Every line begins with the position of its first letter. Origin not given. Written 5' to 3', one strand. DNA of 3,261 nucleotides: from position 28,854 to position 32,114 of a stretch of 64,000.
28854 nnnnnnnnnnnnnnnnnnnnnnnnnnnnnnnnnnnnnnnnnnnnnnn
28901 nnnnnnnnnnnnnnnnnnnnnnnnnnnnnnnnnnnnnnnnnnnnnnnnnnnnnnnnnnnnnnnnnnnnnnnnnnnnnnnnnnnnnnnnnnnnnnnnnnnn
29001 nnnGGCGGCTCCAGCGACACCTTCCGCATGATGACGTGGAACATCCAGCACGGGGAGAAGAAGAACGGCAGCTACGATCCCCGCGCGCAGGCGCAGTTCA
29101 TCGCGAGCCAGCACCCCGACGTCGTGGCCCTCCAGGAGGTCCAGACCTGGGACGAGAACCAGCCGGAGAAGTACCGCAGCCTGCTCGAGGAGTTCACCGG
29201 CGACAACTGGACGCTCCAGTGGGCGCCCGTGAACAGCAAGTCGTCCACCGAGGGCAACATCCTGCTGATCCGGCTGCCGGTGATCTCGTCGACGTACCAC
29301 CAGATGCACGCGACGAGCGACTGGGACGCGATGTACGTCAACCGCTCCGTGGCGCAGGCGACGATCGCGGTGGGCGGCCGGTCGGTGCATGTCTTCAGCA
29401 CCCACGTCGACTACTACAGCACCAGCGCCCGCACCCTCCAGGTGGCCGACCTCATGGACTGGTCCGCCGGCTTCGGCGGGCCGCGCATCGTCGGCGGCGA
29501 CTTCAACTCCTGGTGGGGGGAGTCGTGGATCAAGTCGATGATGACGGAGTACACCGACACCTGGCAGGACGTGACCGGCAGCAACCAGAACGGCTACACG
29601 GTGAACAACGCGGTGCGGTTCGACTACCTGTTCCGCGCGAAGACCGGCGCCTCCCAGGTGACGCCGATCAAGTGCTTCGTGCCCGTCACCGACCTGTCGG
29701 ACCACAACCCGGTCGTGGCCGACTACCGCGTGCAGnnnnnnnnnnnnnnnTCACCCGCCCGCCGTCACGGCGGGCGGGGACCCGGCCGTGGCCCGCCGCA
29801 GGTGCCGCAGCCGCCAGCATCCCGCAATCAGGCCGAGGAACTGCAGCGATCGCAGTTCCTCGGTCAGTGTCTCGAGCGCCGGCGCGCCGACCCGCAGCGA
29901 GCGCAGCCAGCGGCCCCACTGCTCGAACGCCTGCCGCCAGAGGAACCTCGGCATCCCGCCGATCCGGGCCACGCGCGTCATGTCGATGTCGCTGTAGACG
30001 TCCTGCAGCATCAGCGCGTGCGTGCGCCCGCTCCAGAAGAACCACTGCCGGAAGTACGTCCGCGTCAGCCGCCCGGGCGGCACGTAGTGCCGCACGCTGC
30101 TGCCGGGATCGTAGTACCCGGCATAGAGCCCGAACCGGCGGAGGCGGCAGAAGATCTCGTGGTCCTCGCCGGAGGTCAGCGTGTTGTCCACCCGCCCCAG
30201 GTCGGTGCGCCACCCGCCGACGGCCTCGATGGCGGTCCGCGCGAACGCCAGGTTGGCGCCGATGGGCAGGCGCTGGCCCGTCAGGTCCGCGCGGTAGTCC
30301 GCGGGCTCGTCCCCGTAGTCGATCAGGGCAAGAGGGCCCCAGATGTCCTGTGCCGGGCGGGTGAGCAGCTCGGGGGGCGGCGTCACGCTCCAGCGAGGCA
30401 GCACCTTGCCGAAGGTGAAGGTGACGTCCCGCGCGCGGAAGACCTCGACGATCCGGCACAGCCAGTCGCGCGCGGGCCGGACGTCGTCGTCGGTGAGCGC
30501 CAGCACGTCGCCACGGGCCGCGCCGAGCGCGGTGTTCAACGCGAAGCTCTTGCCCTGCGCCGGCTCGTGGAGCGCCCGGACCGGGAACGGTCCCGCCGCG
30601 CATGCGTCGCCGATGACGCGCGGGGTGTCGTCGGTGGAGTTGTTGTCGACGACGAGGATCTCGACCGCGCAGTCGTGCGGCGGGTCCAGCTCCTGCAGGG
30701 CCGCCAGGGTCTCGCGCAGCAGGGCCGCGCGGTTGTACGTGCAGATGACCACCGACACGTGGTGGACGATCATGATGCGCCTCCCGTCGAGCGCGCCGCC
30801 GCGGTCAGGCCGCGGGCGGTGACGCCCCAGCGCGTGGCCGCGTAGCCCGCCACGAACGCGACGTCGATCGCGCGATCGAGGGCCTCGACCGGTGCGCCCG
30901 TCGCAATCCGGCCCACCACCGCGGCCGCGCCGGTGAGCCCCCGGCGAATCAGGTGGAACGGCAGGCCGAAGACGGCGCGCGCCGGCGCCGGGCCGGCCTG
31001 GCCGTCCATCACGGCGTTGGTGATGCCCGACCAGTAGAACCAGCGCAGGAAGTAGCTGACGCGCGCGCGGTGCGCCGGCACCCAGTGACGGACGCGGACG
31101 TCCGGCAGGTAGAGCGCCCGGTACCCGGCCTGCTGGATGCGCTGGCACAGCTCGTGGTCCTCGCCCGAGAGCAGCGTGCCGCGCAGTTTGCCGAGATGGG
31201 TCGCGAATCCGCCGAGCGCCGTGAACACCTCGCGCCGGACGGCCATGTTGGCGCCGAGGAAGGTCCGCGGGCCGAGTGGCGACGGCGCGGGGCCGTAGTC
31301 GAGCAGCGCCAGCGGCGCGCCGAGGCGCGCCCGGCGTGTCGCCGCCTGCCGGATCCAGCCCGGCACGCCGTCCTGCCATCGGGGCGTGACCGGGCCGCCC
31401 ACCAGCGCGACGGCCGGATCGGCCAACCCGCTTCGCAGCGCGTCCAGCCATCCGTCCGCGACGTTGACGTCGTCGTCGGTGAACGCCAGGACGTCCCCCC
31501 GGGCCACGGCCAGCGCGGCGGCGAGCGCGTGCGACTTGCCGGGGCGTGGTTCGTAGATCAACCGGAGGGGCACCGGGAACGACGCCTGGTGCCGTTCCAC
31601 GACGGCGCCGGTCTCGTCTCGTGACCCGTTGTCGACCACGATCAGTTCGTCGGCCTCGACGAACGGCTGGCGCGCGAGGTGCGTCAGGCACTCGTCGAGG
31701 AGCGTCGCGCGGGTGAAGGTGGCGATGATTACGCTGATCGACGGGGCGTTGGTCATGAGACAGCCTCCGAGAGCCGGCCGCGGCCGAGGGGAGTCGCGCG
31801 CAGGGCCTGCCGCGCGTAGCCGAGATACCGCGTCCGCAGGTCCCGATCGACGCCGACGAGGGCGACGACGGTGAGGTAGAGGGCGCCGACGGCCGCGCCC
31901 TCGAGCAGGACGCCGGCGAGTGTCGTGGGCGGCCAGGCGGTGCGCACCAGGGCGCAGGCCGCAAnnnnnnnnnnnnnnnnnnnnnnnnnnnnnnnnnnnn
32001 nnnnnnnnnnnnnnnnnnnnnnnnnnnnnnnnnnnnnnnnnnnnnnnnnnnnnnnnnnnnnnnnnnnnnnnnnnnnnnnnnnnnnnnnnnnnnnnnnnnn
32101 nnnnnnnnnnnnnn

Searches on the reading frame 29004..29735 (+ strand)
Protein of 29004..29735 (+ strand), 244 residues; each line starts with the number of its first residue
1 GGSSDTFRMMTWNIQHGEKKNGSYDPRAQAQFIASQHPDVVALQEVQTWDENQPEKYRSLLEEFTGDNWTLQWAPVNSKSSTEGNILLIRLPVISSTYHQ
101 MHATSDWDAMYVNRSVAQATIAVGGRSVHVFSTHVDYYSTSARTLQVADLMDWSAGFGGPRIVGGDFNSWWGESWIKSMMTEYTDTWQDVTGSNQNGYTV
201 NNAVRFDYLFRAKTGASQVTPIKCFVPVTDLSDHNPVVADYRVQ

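Call 22: search_solved_structures(query=window:29004-29735:+, max_evalue=1, show_alignments=3)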
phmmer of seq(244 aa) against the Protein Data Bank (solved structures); distinct sequences matched with E-value up to 1: 5.
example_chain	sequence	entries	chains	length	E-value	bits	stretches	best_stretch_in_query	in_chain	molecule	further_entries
3g6s_A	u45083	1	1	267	0.014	18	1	19-242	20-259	Putative endonuclease/exonuclease/phosphatase family protein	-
5j3p_A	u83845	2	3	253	0.064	15.9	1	4-56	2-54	Tyrosyl-DNA phosphodiesterase 2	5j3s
5ino_A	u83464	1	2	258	0.07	15.7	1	5-56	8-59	Tyrosyl-DNA phosphodiesterase 2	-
4ruw_A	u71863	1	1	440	0.38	13.3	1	6-170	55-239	Endonuclease/exonuclease/phosphatase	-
6ca4_A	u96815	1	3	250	0.78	12.3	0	7-46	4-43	Tyrosyl-DNA phosphodiesterase 2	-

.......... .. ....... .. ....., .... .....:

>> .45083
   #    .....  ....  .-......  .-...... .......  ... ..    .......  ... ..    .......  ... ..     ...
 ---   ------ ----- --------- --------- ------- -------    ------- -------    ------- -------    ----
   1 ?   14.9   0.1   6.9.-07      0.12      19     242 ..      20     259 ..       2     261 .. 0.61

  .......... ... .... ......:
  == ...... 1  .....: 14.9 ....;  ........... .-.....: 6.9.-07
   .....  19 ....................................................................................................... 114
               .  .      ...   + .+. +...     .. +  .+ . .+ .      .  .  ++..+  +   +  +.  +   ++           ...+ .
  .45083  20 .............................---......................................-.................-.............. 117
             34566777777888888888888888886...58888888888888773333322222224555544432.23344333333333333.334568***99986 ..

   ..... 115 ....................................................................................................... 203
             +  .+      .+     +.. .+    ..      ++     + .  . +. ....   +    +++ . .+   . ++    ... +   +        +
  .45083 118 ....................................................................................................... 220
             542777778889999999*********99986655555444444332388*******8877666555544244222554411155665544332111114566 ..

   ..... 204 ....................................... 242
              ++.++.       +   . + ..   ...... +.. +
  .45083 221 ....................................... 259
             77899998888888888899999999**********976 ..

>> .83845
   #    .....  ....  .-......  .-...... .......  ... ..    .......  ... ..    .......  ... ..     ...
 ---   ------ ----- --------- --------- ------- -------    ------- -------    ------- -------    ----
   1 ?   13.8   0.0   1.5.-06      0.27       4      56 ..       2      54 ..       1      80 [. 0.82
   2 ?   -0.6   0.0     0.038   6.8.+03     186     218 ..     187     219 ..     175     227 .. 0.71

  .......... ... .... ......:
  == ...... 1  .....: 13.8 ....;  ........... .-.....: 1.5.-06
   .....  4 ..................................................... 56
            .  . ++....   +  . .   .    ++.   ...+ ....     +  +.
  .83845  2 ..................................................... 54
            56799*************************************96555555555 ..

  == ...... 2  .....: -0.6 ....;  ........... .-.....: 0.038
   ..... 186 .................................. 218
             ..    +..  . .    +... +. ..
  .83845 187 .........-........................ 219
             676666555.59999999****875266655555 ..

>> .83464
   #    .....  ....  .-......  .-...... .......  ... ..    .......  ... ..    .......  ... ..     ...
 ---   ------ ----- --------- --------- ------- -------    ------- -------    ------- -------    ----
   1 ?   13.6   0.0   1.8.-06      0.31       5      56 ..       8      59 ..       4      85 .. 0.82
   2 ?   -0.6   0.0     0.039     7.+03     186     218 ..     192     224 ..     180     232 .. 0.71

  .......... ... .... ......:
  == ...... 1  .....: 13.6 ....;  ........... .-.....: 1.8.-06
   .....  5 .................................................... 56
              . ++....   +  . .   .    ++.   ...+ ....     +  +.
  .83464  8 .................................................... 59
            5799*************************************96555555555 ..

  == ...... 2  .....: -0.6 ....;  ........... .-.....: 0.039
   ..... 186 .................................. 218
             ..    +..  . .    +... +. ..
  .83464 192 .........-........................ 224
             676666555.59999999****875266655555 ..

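Call 25: find_homologous_proteins(query=window:29004-29735:+)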
Query seq(244 aa) (244 aa): 130 proteins with E <= 0.001 among 306 candidates; the best 120 are listed.
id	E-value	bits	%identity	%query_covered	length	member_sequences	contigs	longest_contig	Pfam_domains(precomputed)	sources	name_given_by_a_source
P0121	2.5e-109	382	69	98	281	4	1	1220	PF03372.30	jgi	jgi:endonuclease/exonuclease/phosphatase family metal-dependent hydrolase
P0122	3.8e-108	379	67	100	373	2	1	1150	PF03372.30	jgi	jgi:endonuclease/exonuclease/phosphatase family metal-dependent hydrolase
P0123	6.4e-108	378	68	98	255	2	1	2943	PF03372.30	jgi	jgi:endonuclease/exonuclease/phosphatase family metal-dependent hydrolase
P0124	9.6e-107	374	67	98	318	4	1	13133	PF03372.30,PF03422.22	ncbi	-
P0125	1.7e-106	373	67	98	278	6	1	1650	PF03372.30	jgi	jgi:endonuclease/exonuclease/phosphatase family metal-dependent hydrolase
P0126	3.4e-106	372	68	96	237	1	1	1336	PF03372.30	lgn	-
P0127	2.4e-104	366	66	97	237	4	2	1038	PF03372.30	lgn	-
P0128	6.4e-104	365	67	99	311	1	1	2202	PF03372.30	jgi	jgi:endonuclease/exonuclease/phosphatase family metal-dependent hydrolase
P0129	6.7e-102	358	66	97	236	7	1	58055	PF03372.30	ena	-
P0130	3.6e-101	356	67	97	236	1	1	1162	PF03372.30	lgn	-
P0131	5.4e-101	355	64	96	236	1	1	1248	PF03372.30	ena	-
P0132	1.5e-99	350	66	97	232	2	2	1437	PF03372.30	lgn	-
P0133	1.2e-98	347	61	100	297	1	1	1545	PF03372.30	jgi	-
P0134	4.4e-98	346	64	97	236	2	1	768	PF03372.30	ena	-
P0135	1.2e-97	344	64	97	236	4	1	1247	PF03372.30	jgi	jgi:endonuclease/exonuclease/phosphatase family metal-dependent hydrolase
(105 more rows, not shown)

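Call 41: predict_structure(alignment_id=A2)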
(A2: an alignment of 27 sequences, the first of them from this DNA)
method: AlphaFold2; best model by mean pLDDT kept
length: 244 residues; sequences in the alignment: 27
mean_pLDDT: 95.1   pTM: 0.93
mean pLDDT of the five models: 95.1, 94.8, 94.7, 94.2, 94.1
residues with pLDDT >= 90: 221; 70-90: 20; 50-70: 1; < 50: 2
segments of 3 or more residues with pLDDT < 50: none
pLDDT, mean of each block of 10 residues (from residue 1): 81 98 98 99 97 98 99 96 98 98 91 96 97 95 94 95 95 89 96 91 91 95 98 98 96
secondary structure, 60 per line:
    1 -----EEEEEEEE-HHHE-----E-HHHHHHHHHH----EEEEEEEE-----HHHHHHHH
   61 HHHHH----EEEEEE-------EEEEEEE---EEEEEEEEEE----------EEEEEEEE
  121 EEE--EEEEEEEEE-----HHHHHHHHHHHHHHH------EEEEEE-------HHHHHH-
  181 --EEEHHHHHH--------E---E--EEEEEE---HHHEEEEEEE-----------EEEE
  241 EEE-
elements in order: E6-13 H26-35 E40-47 H53-65 E70-75 E83-89 E93-102 E113-123 E126-134 H140-154 E161-166 H174-179 E183-185 H186-191 E207-212 E219-225 E237-243

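Call 44: fold_search(model_id=the predicted structure, library=pdb)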
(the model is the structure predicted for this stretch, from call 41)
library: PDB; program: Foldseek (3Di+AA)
matches with E <= 10: 760; with E <= 0.001: 218
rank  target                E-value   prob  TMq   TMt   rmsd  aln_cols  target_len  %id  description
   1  4ruw                  7.2e-17  1.00  0.80  0.52   3.5       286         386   21  The crystal structure of endonuclease/exonuclease/phosphatase from Beutenbergia cavernae DSM 12333 (released 2014-12-24)
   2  5ink_A                1.4e-15  1.00  0.76  0.73   3.3       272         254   18  Mouse Tdp2 reaction product (5'-phosphorylated DNA)-abasic/THF-Mg2+ complex (released 2016-04-27)
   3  3g6s                  1.5e-15  1.00  0.79  0.74   3.4       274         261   19  Crystal structure of the endonuclease/exonuclease/phosphatase (BVU_0621) from Bacteroides vulgatus. Northeast Structural (released 2009-02-17)
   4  5inp_A                1.8e-15  1.00  0.74  0.71   3.7       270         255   17  Mouse Tdp2 reaction product (5'-phosphorylated DNA)-Mn2+ complex (released 2016-04-27)
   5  5inm_A                2.0e-15  1.00  0.71  0.70   4.1       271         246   18  Mouse Tdp2 protein, apo state with variable DNA-binding grasp conformations (released 2016-04-27)
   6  4puq_A                2.1e-15  1.00  0.73  0.70   3.7       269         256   18  Mus Musculus Tdp2 reaction product complex with 5'-phosphorylated RNA/DNA, glycerol, and Mg2+ (released 2014-05-14)
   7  4gz2_B                2.4e-15  1.00  0.72  0.72   3.8       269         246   20  Mus Musculus Tdp2 excluded ssDNA complex (released 2012-10-31)
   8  5ht2_A                2.7e-15  1.00  0.72  0.69   3.8       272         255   18  Mouse Tdp2 reaction product (5'-phosphorylated DNA)-Mg2+ complex with 1-N6-etheno-adenine (released 2016-04-27)
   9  4gz1_A                3.1e-15  1.00  0.72  0.70   3.8       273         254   19  Mus Musculus Tdp2 reaction product (5'-phosphorylated DNA)-Mg2+ complex at 1.5 Angstroms resolution (released 2012-10-31)
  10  5inn_B                3.5e-15  1.00  0.72  0.75   3.7       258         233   17  Mouse Tdp2 D358N protein, apo state with increased disorder amongst variable DNA-binding grasp conformations (released 2016-04-27)
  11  5inn_C                6.0e-15  1.00  0.73  0.77   3.5       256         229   18  Mouse Tdp2 D358N protein, apo state with increased disorder amongst variable DNA-binding grasp conformations (released 2016-04-27)
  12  6ca4_B                6.0e-15  1.00  0.72  0.72   3.7       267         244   16  Crystal structure of humanized D. rerio TDP2 by 14 mutations (released 2018-05-02)
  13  5j3p_A                6.4e-15  1.00  0.73  0.72   3.7       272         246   17  Crystal structure of the catalytic domain of human tyrosyl DNA phosphodiesterase 2 (released 2016-05-04)
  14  4gyz_D                6.4e-15  1.00  0.72  0.73   3.8       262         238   18  Mus Musculus Tdp2 Bound to dAMP and Mg2+ (released 2012-10-31)
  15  3teb_A                6.8e-15  1.00  0.79  0.75   3.7       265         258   18  endonuclease/exonuclease/phosphatase family protein from Leptotrichia buccalis C-1013-b (released 2011-08-31)
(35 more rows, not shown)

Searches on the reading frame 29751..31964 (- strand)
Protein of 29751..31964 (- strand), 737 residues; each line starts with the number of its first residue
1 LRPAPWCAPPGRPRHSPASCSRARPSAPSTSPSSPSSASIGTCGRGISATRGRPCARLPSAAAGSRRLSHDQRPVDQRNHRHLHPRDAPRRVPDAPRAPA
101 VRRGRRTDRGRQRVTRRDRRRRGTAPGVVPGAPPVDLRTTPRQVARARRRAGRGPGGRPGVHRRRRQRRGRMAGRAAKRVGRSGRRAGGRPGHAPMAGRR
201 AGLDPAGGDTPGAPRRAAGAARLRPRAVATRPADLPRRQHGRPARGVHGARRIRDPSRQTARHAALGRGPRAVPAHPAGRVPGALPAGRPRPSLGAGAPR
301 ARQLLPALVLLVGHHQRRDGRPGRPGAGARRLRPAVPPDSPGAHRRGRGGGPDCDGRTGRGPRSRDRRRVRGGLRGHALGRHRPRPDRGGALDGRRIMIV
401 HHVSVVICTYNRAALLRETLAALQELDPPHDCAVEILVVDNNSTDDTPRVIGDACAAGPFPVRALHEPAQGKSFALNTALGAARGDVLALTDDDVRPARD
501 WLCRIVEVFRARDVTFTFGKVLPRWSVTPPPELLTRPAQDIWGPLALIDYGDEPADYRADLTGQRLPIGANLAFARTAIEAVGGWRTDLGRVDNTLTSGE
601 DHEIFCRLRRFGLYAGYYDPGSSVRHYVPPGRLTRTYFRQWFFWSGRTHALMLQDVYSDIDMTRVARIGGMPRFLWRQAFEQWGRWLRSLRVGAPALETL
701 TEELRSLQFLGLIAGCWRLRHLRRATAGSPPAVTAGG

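Call 5: search_protein_families(library=pfam, proteins=[window:29751-31964:-], max_evalue=0.01)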
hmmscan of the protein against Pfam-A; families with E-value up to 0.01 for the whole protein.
window:29751-31964:- (737 aa): 4 families
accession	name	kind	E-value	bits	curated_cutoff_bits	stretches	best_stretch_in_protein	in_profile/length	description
PF00535.33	Glycos_transf_2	-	2.3e-24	86.6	23.3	1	404-521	1-115/168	Glycosyl transferase family 2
PF13641.12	Glyco_tranf_2_3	-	5.9e-10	40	27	1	402-641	2-224/230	Glycosyltransferase like family 2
PF13632.12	Glyco_trans_2_3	-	0.00067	20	27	1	567-677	72-166/198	Glycosyl transferase family group 2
PF13506.12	Glyco_transf_21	-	0.0033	17.4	21.7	0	471-585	17-120/174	Glycosyl transferase family 21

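Call 9: search_protein_families(library=ncbifam, proteins=[window:29751-31964:-], max_evalue=0.001)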
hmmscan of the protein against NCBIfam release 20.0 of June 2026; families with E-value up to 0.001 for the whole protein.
window:29751-31964:- (737 aa): 13 families
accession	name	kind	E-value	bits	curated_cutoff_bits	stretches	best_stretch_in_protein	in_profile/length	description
NF038302.1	EPS_HpsE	equivalog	1.2e-35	123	300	1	403-643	3-239/307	hormogonium polysaccharide biosynthesis glycosyltransferase HpsE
NF041875.1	EPS_EpsD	equivalog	1.3e-24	87.2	370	1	403-632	1-212/325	exopolysaccharide biosynthesis glycosyltransferase EpsD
TIGR03965.1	mycofact_glyco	equivalog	3.2e-23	82.3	280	1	401-627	74-281/467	mycofactocin biosynthesis glycosyltransferase MftF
NF041394.1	GtaseAglG_Halo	equivalog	8.5e-19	67.9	440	1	402-652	2-241/304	glucosyl-dolichyl phosphate glucuronosyltransferase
TIGR04283.1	glyco_like_mftF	equivalog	7.7e-11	42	182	1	403-512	1-100/221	TIGR04283 family arsenosugar biosynthesis glycosyltransferase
TIGR03937.1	PgaC_IcaA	equivalog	9.6e-11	41.3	422.3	1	400-495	44-136/407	poly-beta-1,6-N-acetyl-D-glucosamine synthase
NF007482.0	PRK10073.1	equivalog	1.3e-08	34.2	423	1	401-495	6-96/334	glycosyltransferase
NF010496.0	PRK13915.1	equivalog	1.1e-07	31.3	262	1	401-499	31-131/307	glucosyl-3-phosphoglycerate synthase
NF047683.1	TeichurnBiosyTuaG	equivalog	1.8e-07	31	400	1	402-519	7-121/252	teichuronic acid biosynthesis protein TuaG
NF038299.1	EPS_HpsN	equivalog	1e-06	28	425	1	402-525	2-123/317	hormogonium polysaccharide biosynthesis glycosyltransferase HpsN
NF050050.1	ProtGlycPglI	equivalog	3.7e-06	26.5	500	1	402-495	3-94/306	GalNAc(5)-diNAcBac-PP-undecaprenol beta-1,3-glucosyltransferase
TIGR03111.1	glyc2_xrt_Gpos1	hypoth_equivalog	6.6e-06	25.2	363.95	1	401-523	49-171/439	TIGR03111 family XrtG-associated glycosyltransferase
NF007986.1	PRK10714.1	equivalog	0.00013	21.1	529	1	399-508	4-114/316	undecaprenyl-phosphate 4-deoxy-4-formamido-L-arabinose transferase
